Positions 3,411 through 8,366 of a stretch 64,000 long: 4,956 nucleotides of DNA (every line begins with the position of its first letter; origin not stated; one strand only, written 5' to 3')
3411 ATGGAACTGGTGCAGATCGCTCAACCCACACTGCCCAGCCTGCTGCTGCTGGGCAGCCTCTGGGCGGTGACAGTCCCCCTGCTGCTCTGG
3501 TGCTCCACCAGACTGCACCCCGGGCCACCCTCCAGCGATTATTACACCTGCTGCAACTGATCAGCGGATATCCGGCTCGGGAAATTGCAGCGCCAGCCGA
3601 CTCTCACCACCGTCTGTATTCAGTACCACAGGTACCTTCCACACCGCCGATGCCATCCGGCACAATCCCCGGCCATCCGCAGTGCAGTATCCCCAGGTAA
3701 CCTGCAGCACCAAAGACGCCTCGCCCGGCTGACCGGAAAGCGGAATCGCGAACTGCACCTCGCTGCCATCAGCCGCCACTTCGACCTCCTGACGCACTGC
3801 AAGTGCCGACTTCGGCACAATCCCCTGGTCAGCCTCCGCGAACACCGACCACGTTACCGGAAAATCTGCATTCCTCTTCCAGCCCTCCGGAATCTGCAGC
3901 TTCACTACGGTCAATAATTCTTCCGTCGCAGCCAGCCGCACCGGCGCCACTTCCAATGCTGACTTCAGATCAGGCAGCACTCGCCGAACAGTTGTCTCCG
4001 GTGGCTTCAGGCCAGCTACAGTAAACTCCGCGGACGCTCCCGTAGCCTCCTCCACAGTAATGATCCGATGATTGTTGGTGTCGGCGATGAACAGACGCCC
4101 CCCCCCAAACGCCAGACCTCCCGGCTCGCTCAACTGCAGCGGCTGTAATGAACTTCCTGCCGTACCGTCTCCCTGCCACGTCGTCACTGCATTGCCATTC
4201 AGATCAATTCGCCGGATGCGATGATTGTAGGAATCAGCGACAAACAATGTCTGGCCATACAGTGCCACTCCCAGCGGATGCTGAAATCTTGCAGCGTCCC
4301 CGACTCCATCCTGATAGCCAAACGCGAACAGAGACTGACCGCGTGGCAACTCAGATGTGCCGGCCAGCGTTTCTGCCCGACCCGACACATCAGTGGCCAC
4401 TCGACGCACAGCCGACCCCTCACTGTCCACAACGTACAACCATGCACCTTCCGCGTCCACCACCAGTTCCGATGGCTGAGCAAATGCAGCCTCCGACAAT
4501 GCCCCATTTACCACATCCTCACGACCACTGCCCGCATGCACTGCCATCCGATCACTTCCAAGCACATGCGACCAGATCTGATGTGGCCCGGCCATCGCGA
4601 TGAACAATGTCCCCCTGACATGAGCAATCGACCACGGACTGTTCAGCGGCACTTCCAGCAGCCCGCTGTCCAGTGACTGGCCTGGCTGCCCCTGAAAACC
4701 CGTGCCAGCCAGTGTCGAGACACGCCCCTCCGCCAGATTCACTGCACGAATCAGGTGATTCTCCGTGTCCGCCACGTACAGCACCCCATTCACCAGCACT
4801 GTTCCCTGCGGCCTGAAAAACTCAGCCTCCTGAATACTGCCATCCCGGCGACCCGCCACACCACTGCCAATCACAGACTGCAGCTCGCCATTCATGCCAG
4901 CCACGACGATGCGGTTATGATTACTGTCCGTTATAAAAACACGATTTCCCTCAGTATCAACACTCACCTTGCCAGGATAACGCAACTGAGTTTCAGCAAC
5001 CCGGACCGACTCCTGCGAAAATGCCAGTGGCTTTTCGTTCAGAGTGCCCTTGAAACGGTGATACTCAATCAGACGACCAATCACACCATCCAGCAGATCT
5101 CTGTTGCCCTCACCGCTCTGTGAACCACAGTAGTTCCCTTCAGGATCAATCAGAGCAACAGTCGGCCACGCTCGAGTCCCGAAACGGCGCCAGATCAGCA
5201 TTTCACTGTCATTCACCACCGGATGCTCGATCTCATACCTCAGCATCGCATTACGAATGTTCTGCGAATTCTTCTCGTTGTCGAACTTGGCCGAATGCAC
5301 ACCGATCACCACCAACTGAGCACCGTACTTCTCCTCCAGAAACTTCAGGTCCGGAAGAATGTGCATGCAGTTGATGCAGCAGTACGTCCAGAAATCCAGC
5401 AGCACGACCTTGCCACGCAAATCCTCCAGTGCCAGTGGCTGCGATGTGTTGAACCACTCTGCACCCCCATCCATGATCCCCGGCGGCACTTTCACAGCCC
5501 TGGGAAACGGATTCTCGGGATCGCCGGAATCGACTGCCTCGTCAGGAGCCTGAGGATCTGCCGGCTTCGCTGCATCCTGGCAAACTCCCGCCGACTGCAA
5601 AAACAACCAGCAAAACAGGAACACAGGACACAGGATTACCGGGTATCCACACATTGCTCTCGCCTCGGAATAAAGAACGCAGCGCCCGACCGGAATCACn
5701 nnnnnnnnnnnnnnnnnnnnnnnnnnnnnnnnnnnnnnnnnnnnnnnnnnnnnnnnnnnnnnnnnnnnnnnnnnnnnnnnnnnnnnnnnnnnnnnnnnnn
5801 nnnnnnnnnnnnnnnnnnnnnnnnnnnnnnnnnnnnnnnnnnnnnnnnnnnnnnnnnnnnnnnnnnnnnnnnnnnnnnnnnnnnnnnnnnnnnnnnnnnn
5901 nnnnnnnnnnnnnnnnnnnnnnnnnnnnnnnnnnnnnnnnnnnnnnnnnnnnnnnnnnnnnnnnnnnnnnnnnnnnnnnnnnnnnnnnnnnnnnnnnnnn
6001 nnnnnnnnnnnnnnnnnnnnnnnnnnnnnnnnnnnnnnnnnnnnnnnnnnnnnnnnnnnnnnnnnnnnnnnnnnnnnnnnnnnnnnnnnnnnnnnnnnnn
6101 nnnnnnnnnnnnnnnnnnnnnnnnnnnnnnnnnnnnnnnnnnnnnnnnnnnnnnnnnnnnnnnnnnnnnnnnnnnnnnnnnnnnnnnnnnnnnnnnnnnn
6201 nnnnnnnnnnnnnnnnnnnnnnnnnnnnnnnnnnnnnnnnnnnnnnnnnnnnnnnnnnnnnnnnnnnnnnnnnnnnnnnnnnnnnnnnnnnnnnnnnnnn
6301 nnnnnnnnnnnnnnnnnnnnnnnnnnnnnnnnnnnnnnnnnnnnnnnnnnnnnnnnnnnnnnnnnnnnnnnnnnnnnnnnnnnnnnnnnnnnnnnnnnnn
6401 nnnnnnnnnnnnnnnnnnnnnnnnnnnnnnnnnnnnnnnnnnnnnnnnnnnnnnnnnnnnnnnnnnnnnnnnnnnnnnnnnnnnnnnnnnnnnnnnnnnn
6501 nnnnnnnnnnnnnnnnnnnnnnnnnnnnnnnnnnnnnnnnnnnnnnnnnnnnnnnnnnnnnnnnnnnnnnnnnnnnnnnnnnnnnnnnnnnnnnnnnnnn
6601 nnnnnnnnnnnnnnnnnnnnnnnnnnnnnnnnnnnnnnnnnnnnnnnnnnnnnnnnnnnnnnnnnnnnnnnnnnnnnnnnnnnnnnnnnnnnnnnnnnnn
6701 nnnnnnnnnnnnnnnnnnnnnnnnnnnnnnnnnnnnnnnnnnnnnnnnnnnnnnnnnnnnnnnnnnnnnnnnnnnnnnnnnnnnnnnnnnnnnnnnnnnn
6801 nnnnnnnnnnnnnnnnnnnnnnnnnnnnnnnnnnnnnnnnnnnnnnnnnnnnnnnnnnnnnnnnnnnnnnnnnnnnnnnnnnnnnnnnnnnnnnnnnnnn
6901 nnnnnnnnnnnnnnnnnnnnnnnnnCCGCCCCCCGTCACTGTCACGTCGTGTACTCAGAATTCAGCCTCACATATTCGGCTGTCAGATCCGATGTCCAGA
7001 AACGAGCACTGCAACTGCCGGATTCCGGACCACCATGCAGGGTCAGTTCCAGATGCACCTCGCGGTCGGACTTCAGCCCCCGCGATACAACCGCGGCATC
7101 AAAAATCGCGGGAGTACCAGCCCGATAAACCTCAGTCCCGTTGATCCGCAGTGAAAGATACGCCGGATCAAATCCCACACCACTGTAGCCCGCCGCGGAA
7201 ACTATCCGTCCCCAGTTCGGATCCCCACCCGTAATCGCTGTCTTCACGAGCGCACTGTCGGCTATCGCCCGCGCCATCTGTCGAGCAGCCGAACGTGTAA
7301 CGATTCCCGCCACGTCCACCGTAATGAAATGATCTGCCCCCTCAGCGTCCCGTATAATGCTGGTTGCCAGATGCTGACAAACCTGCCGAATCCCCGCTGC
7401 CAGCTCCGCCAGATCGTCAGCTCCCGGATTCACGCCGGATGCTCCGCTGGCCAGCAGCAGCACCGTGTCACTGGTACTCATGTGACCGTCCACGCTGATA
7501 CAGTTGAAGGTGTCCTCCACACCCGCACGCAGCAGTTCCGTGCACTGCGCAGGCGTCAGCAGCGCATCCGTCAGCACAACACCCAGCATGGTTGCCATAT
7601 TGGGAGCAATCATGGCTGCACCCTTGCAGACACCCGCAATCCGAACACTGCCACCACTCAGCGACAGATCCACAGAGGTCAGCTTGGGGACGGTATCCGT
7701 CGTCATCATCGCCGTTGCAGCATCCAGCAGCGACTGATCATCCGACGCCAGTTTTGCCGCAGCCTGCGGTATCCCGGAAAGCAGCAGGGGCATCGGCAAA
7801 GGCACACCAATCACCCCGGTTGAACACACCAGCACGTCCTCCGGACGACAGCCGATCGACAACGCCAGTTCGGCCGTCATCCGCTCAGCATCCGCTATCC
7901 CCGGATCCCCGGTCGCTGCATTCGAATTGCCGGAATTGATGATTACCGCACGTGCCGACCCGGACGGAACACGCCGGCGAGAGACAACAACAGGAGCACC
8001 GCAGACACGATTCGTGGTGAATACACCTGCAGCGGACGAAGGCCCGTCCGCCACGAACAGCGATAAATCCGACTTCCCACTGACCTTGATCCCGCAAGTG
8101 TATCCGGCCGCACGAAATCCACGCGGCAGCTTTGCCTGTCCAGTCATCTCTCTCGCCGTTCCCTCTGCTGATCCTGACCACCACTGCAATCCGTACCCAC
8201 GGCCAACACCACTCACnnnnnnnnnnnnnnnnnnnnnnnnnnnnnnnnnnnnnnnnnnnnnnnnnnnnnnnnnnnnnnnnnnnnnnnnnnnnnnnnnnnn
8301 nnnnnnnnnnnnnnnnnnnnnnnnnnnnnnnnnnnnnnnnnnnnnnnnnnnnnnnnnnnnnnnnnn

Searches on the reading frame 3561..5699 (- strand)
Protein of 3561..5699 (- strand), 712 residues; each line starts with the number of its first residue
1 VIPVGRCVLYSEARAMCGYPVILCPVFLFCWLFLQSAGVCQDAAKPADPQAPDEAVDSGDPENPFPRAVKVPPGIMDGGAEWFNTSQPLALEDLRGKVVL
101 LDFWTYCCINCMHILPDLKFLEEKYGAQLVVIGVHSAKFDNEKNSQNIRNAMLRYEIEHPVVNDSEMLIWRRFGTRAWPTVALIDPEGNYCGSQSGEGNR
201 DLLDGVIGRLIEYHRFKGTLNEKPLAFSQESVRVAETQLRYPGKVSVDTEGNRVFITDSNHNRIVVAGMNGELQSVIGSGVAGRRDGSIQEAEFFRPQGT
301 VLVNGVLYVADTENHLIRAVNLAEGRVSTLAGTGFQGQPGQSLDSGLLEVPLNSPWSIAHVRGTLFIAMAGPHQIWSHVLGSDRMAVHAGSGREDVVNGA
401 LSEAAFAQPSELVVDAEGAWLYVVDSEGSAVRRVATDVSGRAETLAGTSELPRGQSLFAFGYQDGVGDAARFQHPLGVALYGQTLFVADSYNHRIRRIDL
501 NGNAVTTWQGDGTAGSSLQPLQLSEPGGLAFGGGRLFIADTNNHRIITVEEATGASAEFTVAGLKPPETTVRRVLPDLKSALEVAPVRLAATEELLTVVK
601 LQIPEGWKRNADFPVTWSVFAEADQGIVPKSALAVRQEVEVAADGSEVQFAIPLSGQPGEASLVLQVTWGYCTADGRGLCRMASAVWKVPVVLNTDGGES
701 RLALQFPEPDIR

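Call 10: search_protein_families(library=pfam, proteins=[window:3561-5699:-], max_evalue=0.001)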
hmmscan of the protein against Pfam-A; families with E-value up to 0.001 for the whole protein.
window:3561-5699:- (712 aa): 5 families
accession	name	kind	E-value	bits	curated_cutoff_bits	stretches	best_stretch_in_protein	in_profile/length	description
PF01436.27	NHL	-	5.5e-28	96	20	3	239-266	1-27/28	NHL repeat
PF13905.12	Thioredoxin_8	-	4.7e-17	62.6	27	1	96-189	1-93/94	Thioredoxin-like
PF00578.27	AhpC-TSA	-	2.4e-08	34.4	26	1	87-189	16-120/124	AhpC/TSA family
PF25021.1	TEN_NHL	-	8.6e-07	28.7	27.1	0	287-498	134-356/357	Teneurin NHL domain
PF08534.16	Redoxin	-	9.3e-05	22.7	26.6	1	86-189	18-127/148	Redoxin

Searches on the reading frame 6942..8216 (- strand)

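Call 10: search_protein_families(library=pfam, proteins=[window:6942-8216:-], max_evalue=0.001)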
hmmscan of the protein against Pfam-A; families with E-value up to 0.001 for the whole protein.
window:6942-8216:- (424 aa): 1 family
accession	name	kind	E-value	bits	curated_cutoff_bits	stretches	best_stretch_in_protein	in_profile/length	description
PF01960.23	ArgJ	-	4.8e-134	447.3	32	1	35-424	1-377/377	ArgJ family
